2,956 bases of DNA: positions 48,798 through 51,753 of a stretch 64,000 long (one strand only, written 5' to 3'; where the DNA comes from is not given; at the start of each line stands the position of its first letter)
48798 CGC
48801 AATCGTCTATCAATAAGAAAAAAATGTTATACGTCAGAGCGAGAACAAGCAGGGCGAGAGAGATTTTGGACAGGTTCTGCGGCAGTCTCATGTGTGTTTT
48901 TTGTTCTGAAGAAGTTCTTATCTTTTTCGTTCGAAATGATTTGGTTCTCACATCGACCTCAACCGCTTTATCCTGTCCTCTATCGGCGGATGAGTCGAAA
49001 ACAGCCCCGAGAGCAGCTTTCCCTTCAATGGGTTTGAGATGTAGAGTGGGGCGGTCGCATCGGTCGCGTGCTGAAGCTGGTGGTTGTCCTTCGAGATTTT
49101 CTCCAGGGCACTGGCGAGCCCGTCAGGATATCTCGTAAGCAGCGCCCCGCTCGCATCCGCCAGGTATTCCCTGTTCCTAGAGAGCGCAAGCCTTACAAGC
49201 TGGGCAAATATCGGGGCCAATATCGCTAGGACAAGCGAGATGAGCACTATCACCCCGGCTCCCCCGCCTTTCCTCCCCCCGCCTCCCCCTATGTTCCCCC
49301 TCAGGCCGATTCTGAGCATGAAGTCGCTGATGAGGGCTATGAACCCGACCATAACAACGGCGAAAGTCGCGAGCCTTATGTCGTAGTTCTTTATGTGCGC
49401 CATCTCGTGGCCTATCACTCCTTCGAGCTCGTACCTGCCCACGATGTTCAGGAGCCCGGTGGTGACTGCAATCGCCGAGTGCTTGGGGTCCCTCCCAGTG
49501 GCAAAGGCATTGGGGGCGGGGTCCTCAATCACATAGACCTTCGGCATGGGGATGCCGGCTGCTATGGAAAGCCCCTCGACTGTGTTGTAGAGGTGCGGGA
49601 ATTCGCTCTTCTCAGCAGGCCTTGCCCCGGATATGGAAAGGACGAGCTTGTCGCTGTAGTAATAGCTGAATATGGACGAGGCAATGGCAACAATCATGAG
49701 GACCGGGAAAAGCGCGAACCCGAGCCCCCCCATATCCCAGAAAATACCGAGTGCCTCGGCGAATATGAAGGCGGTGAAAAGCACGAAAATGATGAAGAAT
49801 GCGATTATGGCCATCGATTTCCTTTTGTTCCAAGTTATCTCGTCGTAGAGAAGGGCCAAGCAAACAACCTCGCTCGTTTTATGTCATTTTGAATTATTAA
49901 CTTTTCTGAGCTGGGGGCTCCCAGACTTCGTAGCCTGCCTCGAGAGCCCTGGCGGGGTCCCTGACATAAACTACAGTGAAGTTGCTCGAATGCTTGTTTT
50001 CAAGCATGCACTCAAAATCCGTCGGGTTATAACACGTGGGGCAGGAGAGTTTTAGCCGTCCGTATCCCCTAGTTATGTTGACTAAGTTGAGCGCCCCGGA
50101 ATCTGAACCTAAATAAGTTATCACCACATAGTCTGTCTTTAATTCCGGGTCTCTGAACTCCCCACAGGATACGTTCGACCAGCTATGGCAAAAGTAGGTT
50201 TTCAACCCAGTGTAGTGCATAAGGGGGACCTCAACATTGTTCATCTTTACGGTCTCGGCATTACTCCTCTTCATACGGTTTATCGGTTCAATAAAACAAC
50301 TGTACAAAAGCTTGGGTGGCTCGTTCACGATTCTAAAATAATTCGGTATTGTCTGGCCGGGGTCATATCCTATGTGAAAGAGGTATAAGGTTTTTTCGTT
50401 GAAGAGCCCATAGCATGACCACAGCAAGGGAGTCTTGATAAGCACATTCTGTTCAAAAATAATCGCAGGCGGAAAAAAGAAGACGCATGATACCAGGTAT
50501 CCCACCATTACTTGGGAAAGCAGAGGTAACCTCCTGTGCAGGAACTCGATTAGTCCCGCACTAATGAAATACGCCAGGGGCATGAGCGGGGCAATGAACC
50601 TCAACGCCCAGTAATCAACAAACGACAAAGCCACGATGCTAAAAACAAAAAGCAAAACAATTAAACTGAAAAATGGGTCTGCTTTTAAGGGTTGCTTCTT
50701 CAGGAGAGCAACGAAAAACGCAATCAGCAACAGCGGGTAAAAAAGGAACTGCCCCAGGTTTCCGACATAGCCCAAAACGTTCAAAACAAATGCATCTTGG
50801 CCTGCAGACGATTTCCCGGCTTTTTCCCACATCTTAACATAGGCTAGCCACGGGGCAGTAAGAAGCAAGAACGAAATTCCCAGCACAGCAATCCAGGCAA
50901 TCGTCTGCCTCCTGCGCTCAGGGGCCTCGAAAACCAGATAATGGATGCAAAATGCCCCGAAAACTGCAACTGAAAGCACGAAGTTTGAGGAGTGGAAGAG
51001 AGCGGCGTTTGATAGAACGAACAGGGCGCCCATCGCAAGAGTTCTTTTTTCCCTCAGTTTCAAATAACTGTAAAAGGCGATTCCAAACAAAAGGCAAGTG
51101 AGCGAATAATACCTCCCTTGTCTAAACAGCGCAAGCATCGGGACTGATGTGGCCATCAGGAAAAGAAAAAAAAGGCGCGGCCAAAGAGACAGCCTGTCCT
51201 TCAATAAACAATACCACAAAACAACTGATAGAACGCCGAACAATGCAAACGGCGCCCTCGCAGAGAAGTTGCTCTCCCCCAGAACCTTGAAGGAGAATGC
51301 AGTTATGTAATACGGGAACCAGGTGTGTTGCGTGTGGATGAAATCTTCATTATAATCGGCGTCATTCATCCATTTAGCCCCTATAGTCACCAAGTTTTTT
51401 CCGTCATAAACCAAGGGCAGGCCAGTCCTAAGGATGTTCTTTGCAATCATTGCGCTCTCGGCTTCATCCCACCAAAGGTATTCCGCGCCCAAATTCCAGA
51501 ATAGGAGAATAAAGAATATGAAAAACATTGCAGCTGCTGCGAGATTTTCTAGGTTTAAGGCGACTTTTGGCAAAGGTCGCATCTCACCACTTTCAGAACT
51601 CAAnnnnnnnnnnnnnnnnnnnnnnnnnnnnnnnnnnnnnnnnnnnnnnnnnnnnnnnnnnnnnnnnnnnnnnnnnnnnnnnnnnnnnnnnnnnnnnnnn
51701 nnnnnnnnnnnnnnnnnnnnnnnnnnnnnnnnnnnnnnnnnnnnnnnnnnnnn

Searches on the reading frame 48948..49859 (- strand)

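Call 16: search_protein_families(library=ncbifam, proteins=[window:48948-49859:-], max_evalue=0.001)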
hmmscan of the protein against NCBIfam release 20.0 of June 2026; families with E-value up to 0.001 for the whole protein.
window:48948-49859:- (303 aa): 9 families
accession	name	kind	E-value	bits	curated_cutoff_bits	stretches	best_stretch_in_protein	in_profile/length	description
NF003425.0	PRK04897.1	equivalog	2.3e-103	345.5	355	1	3-303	1-298/298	zinc metalloprotease HtpX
NF002826.0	PRK03001.1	equivalog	1.2e-77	260.9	369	1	38-303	16-278/285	zinc metalloprotease HtpX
NF002839.0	PRK03072.1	equivalog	5.9e-72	242.2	412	1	29-303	12-284/291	zinc metalloprotease HtpX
NF002363.0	PRK01345.1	equivalog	3.2e-71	240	422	1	29-303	10-278/318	zinc metalloprotease HtpX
NF002669.0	PRK02391.1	equivalog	2.9e-64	217.1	341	1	19-302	17-290/298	zinc metalloprotease HtpX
NF002775.0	PRK02870.1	equivalog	1.9e-47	162.2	285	1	8-301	17-334/338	zinc metalloprotease HtpX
NF003965.0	PRK05457.1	equivalog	5.6e-41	140.8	245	1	24-302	12-283/285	protease HtpX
NF002322.0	PRK01265.1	equivalog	2.8e-28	99.3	275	1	16-258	11-250/325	zinc metalloprotease HtpX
NF052399.1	M48_lipo_LoiP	exception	9.7e-07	28.5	365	1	107-157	90-134/247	metalloprotease LoiP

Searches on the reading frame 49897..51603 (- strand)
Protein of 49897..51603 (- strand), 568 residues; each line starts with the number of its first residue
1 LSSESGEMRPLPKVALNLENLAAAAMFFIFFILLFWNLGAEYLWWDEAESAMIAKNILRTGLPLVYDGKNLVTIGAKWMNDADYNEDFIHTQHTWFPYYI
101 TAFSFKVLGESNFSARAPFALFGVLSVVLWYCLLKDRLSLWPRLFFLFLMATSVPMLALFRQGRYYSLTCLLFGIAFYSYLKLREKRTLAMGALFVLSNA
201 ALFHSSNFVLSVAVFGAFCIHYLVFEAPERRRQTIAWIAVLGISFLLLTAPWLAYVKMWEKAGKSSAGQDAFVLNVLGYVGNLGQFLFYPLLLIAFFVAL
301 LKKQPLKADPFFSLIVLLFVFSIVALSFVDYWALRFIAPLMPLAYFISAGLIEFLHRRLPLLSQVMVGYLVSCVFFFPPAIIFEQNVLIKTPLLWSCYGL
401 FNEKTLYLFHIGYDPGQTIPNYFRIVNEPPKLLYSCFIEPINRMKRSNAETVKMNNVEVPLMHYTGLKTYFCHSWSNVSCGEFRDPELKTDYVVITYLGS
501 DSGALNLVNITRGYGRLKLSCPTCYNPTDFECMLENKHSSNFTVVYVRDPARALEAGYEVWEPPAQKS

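Call 16: search_protein_families(library=ncbifam, proteins=[window:49897-51603:-], max_evalue=0.001)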
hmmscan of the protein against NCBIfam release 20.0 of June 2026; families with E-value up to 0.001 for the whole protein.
window:49897-51603:- (568 aa): 1 family
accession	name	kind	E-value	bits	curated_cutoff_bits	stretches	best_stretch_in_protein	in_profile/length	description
TIGR03663.1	TIGR03663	subfamily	6.3e-06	25.5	126.25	1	93-224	51-183/435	flippase activity-associated protein Agl23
